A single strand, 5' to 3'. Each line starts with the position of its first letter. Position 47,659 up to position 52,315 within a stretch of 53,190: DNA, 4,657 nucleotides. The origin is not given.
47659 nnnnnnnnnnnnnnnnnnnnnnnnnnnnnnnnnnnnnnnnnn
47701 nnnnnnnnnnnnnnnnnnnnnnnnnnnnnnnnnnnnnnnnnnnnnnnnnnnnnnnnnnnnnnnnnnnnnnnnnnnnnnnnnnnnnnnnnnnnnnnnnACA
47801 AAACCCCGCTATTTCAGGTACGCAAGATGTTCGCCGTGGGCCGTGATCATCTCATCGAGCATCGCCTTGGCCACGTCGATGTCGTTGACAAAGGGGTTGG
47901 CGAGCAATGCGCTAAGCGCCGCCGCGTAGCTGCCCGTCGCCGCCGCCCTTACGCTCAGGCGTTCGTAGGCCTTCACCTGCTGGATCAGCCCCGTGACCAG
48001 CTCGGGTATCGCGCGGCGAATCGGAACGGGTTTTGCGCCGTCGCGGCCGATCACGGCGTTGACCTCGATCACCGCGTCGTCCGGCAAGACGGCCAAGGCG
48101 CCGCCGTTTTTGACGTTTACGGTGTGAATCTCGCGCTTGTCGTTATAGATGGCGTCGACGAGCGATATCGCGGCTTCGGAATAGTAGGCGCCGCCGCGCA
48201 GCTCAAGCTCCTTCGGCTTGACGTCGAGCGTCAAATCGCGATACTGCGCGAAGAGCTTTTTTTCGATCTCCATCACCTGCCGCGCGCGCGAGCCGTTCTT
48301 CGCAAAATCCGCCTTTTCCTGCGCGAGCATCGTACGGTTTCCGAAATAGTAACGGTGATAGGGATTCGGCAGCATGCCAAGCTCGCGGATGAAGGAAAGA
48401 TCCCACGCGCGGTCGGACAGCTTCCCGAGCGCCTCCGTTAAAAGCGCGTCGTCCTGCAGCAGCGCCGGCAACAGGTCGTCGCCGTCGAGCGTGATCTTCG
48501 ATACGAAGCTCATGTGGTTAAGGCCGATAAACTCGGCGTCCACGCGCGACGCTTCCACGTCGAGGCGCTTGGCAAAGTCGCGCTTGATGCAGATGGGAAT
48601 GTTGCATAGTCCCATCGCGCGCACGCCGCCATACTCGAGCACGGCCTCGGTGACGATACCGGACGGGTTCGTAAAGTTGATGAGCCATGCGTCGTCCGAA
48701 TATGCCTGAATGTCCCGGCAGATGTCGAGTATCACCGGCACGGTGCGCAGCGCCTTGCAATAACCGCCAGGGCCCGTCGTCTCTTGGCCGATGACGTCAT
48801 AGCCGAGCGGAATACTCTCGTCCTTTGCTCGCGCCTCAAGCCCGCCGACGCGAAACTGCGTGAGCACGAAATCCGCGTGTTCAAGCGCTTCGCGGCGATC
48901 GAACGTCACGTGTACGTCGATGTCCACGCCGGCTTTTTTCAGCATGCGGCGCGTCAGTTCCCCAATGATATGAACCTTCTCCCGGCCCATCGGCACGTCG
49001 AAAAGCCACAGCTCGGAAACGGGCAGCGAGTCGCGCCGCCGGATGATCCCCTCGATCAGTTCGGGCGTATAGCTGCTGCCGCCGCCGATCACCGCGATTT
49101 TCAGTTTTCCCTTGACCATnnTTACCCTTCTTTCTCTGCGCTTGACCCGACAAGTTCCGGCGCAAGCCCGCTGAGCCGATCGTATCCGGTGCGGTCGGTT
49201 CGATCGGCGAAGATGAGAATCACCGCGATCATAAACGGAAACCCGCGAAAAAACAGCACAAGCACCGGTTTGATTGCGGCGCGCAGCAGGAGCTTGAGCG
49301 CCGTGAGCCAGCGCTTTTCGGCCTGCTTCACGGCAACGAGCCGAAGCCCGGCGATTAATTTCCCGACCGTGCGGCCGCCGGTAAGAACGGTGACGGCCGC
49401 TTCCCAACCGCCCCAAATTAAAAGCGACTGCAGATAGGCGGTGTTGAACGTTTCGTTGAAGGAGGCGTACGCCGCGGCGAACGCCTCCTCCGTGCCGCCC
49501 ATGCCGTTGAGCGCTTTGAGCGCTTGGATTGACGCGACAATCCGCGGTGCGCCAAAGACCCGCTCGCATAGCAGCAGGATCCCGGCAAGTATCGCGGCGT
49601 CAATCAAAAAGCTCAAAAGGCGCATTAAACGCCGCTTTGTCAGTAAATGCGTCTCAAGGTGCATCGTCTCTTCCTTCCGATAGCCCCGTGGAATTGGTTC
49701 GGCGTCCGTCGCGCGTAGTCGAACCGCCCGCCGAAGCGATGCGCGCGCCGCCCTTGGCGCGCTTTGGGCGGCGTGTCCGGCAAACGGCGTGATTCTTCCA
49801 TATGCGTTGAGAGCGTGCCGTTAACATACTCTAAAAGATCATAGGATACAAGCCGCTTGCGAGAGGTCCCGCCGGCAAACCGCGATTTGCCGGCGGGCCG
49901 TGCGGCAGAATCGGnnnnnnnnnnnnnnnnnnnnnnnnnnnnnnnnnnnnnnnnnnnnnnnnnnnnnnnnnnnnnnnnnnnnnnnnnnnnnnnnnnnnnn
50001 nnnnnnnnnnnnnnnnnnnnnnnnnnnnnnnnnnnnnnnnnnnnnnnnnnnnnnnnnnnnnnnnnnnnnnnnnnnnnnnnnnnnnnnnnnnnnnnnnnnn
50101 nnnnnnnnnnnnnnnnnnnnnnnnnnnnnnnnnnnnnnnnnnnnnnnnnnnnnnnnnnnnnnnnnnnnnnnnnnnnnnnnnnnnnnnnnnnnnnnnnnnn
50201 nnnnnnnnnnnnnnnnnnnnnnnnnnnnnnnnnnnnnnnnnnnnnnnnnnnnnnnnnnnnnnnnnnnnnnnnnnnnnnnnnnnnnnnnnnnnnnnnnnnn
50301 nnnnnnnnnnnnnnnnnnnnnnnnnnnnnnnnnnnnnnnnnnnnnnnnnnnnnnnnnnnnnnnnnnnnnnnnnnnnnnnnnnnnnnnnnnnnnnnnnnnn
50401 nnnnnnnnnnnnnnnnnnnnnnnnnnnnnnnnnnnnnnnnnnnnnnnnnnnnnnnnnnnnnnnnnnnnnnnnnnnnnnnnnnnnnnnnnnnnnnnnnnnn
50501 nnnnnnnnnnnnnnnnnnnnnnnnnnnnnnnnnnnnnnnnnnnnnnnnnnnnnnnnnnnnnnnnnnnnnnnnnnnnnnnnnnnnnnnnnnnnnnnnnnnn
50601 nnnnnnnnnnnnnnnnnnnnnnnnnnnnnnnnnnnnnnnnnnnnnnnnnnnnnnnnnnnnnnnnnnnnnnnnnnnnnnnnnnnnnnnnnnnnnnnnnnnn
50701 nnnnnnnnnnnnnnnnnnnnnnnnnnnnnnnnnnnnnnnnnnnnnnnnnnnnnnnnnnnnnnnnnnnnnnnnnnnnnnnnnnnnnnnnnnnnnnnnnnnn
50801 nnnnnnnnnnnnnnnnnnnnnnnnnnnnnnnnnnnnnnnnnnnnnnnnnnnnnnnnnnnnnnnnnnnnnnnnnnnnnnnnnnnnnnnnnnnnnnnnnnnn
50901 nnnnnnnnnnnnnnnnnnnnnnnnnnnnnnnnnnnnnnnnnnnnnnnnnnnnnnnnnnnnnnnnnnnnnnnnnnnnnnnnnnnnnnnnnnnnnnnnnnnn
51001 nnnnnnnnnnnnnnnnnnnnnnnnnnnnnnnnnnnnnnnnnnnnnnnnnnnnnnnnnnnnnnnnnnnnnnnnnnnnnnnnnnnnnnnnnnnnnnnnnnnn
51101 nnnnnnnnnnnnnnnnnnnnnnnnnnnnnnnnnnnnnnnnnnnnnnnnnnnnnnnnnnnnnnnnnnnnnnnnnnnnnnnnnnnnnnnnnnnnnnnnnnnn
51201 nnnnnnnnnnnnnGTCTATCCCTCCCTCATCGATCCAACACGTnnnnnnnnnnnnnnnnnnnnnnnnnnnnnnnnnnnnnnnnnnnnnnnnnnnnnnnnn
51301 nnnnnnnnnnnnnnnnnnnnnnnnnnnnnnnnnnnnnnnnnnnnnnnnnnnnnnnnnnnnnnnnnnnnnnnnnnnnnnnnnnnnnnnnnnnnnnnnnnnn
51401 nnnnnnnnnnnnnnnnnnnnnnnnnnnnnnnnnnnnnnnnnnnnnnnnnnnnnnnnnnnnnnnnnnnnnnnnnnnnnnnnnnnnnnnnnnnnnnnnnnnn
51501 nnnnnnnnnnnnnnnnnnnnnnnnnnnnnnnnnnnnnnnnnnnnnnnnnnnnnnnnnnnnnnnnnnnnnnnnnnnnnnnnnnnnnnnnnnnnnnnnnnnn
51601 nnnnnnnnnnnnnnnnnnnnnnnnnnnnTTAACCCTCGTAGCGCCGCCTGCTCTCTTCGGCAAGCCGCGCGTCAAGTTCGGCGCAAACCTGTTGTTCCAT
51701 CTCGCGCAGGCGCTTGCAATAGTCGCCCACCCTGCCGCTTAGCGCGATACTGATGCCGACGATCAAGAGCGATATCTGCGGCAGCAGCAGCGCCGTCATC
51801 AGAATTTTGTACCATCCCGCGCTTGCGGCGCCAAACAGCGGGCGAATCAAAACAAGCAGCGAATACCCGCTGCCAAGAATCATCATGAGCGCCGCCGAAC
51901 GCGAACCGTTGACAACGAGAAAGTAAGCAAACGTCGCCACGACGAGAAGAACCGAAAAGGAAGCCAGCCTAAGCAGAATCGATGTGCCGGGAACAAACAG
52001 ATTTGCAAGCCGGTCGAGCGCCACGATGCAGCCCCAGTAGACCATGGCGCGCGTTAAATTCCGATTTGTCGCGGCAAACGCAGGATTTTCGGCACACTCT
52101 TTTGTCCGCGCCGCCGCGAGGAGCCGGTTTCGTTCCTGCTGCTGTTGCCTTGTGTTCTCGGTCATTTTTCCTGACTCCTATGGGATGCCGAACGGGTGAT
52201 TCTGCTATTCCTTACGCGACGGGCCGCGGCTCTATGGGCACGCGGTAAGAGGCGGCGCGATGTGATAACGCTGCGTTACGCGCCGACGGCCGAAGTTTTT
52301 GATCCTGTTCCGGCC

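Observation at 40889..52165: Extended PTS locus combining GH4 and MupG-like phospho-glycosidases with a GlmU-like nucleotidyltransferase, SIS protein, HAD phosphatase and the general PTS proteins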

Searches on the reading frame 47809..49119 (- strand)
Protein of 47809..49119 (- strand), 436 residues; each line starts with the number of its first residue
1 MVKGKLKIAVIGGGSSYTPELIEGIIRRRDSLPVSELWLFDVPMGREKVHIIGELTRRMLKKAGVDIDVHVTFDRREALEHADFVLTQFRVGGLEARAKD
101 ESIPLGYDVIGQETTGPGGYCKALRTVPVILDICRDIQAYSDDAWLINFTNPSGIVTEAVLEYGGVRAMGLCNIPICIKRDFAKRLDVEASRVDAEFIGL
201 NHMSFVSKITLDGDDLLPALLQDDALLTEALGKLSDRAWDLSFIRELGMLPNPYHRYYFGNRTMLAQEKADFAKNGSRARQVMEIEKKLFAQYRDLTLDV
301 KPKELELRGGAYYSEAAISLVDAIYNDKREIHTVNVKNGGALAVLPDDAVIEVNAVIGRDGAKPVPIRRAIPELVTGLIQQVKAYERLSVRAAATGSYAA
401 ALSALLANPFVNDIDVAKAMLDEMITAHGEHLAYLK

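Call 57: search_solved_structures(query=window:47809-49119:-, max_evalue=1e-20)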
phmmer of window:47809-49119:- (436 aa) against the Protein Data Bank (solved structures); distinct sequences matched with E-value up to 1e-20: 10.
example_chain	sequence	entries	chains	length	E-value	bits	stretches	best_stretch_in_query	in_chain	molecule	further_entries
5c3m_A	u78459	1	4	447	6.1e-149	499.7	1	5-433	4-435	Putative 6-phospho-beta-glucosidase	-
1s6y_A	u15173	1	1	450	1e-146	492.4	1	5-433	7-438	6-phospho-beta-glucosidase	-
1up7_A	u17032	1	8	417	1.2e-77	264.9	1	6-432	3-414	6-PHOSPHO-BETA-GLUCOSIDASE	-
1up6_A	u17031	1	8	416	1.4e-77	264.7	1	6-432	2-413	6-PHOSPHO-BETA-GLUCOSIDASE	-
1up4_A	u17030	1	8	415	1.8e-77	264.3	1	6-432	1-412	6-PHOSPHO-BETA-GLUCOSIDASE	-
6wbt_A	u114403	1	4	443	1.3e-59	205.5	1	5-429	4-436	cellulase IBT99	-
6vc6_A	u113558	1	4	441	5.5e-54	187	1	5-427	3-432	6-phospho-alpha-glucosidase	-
1u8x_X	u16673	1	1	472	1.1e-53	186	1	3-429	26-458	Maltose-6'-phosphate glucosidase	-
6dux_A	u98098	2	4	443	3.9e-51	177.6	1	5-431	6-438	6-phospho-alpha-glucosidase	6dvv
3fef_A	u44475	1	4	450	2.5e-24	89.2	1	5-424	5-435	Putative glucosidase lplD, ALPHA-GALACTURONIDASE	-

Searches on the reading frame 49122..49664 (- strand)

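Call 3: search_protein_families(library=pfam, proteins=[window:49122-49664:-], max_evalue=0.01)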
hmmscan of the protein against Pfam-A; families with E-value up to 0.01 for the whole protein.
window:49122-49664:- (180 aa): 1 family
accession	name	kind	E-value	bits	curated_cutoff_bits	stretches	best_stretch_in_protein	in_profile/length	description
PF06271.18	RDD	-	4.1e-10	40.5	24.1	1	15-166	7-137/137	RDD family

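Call 5: search_protein_families(library=ncbifam, proteins=[window:49122-49664:-], max_evalue=0.001)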
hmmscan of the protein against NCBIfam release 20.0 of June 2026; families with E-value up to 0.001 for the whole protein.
window:49122-49664:- (180 aa): 0 families

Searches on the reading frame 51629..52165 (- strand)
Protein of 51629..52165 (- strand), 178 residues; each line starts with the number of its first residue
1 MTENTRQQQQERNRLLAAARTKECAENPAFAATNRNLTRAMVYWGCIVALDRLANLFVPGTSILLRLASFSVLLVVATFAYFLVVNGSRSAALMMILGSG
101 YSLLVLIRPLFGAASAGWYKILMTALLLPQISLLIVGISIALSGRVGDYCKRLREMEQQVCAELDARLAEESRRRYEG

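Call 4: search_protein_families(library=pfam, proteins=[window:51629-52165:-], max_evalue=0.01)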
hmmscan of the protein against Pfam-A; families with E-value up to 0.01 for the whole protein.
window:51629-52165:- (178 aa): 0 families

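Call 6: search_protein_families(library=ncbifam, proteins=[window:51629-52165:-], max_evalue=0.001)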
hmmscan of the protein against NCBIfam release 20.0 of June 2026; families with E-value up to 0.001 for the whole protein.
window:51629-52165:- (178 aa): 0 families

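Call 94: search_protein_families(library=pfam, proteins=[window:51629-52165:-], max_evalue=1)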
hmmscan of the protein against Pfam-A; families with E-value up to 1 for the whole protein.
window:51629-52165:- (178 aa): 1 family
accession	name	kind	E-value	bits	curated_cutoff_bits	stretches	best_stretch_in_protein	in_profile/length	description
PF11674.13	DUF3270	-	0.73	10.5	25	0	65-107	41-82/86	Protein of unknown function (DUF3270)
